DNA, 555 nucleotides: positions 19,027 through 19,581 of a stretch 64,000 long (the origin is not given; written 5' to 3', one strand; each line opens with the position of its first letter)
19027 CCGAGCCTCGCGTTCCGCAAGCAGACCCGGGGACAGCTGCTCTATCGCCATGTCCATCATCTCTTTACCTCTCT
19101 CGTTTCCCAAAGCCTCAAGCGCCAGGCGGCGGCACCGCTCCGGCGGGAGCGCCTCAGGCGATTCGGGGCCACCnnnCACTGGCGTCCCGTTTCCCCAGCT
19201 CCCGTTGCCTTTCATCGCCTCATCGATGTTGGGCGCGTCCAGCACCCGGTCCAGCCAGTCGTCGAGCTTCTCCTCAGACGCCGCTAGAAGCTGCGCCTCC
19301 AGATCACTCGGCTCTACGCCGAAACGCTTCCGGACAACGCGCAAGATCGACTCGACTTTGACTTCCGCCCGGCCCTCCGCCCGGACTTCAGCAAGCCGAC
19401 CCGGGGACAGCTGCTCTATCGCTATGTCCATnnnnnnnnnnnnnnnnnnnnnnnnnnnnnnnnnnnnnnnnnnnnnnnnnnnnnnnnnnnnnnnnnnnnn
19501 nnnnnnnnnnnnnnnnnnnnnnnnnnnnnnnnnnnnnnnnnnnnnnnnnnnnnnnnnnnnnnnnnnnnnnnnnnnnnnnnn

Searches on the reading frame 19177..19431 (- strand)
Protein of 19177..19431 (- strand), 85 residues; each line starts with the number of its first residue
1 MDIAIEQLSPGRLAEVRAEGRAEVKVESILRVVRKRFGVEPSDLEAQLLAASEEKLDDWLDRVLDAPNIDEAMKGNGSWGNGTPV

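Call 68: search_protein_families(library=pfam, proteins=[window:19177-19431:-], max_evalue=1)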
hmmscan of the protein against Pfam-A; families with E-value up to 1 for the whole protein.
window:19177-19431:- (85 aa): 1 family
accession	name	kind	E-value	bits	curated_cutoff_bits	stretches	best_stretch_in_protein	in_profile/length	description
PF14261.11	DUF4351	-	0.00016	22.1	25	1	19-71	2-54/59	Domain of unknown function (DUF4351)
